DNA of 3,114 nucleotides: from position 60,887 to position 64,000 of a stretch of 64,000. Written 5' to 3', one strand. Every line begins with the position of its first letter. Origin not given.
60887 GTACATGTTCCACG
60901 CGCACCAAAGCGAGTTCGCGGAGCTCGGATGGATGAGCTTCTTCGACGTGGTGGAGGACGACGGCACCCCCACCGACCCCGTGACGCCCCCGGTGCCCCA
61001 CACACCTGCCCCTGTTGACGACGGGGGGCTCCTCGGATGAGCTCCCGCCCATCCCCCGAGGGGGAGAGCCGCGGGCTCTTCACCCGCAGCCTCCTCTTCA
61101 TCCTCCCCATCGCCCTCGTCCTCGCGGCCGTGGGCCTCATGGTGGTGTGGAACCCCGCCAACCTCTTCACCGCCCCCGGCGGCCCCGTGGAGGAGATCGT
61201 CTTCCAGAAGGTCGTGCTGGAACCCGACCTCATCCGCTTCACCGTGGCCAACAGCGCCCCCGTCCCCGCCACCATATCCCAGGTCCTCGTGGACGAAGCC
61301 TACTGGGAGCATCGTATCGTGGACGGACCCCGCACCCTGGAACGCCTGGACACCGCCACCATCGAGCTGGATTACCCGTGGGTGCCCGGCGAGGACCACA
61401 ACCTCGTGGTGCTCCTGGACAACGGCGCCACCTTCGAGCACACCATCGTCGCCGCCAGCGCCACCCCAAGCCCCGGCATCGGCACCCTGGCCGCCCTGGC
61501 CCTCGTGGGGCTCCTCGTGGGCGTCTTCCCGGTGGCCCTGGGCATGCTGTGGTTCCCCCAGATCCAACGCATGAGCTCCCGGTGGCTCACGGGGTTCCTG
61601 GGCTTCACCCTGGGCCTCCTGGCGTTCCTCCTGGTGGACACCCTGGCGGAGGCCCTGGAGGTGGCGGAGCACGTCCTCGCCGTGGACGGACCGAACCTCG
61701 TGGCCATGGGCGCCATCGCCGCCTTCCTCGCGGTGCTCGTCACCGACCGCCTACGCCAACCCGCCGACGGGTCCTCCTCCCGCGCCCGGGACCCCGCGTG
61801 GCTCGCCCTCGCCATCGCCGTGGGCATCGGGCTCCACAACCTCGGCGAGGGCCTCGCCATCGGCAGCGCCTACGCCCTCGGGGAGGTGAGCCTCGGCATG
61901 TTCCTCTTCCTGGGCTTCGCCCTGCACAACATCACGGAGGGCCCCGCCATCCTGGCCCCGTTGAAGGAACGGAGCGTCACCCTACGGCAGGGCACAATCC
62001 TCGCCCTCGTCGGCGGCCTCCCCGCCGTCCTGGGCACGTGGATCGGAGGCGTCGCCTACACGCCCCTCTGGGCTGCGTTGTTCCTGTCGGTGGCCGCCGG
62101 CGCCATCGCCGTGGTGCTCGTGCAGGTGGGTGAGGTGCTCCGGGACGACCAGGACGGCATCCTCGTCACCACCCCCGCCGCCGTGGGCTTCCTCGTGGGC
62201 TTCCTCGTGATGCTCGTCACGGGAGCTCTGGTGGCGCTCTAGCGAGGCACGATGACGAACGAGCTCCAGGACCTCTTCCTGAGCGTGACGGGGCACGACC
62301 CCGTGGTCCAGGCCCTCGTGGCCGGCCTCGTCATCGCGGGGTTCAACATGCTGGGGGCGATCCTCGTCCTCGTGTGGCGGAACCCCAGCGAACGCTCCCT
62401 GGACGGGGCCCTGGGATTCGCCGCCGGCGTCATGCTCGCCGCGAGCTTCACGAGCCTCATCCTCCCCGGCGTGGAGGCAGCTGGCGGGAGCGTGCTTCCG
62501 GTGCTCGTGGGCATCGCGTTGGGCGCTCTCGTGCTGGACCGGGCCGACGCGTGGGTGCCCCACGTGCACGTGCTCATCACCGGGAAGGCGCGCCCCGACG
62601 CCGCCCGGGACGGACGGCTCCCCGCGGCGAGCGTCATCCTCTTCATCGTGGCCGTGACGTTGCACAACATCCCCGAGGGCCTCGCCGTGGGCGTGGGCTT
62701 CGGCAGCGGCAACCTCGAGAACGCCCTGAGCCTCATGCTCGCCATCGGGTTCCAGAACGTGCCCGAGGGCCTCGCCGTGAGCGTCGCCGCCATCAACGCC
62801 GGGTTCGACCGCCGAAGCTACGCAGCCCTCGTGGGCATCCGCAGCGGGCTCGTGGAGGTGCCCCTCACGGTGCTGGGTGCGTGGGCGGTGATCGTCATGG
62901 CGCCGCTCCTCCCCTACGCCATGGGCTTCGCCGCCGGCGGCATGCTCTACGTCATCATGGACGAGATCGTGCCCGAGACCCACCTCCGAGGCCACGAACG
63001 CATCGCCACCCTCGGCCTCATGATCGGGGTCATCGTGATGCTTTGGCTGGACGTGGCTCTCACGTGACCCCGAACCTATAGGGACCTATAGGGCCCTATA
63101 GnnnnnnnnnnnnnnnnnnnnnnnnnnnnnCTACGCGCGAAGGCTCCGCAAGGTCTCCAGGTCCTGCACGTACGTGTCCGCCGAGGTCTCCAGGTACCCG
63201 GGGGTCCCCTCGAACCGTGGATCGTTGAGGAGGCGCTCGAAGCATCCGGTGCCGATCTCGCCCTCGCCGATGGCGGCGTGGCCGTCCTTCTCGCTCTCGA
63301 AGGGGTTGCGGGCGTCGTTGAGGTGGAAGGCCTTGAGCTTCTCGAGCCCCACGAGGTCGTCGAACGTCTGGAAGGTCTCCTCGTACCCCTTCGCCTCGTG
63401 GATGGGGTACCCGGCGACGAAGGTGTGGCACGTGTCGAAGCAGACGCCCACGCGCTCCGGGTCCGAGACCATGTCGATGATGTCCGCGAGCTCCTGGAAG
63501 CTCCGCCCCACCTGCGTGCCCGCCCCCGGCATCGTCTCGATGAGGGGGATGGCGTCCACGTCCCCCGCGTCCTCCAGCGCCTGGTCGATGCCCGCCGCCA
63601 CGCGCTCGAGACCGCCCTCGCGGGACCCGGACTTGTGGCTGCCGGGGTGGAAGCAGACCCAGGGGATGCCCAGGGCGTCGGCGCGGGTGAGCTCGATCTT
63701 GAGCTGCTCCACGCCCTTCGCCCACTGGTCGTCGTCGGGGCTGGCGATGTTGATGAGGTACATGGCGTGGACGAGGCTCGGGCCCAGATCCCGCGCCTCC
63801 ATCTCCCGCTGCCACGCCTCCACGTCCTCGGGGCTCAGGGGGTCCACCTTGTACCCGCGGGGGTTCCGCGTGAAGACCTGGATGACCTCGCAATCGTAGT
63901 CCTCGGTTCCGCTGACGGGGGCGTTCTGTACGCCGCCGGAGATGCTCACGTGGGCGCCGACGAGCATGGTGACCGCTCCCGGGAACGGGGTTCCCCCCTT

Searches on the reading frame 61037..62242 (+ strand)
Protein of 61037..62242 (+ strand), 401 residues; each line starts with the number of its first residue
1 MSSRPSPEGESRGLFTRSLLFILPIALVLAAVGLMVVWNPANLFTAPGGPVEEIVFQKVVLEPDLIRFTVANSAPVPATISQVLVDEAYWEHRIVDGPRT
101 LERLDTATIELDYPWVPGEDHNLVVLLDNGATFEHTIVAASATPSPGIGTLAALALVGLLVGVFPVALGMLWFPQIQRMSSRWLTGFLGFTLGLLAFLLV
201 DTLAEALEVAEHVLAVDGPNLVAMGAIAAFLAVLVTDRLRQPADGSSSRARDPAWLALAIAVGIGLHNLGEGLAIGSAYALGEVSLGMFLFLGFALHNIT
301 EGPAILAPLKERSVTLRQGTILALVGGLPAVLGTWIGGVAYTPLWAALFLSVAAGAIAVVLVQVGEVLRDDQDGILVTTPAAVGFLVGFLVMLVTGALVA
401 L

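Call 63: search_protein_families(library=pfam, proteins=[window:61037-62242:+], max_evalue=0.001)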
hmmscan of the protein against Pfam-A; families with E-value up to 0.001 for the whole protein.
window:61037-62242:+ (401 aa): 1 family
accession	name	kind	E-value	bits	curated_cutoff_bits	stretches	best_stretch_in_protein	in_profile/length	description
PF02535.28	Zip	-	3.7e-08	33.4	35.1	1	256-394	177-321/323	ZIP Zinc transporter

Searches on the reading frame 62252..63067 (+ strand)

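Call 63: search_protein_families(library=pfam, proteins=[window:62252-63067:+], max_evalue=0.001)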
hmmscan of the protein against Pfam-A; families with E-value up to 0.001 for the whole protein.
window:62252-63067:+ (271 aa): 1 family
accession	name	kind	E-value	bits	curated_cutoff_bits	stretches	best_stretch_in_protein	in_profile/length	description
PF02535.28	Zip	-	3e-21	76.4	35.1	2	127-266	177-322/323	ZIP Zinc transporter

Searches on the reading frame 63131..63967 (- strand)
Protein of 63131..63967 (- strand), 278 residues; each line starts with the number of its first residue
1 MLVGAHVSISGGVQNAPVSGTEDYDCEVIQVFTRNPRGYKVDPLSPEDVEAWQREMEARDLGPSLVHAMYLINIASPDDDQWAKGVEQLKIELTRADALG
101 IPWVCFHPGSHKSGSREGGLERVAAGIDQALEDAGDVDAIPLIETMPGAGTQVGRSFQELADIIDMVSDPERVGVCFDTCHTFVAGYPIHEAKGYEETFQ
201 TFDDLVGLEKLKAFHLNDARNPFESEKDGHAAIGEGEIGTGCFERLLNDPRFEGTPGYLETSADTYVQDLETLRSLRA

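Call 14: find_encoding_contigs(protein=window:63131-63967:-, flank=10000, max_places=6)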
Protein window:63131-63967:- (278 aa): no gene with exactly this product is on record in the collection.

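Call 63: search_protein_families(library=pfam, proteins=[window:63131-63967:-], max_evalue=0.001)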
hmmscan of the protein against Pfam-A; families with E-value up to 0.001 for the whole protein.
window:63131-63967:- (278 aa): 1 family
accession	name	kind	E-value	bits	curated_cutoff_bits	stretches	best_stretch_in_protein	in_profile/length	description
PF01261.30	AP_endonuc_2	-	4.9e-52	177.5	31.1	1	23-275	6-248/249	Xylose isomerase-like TIM barrel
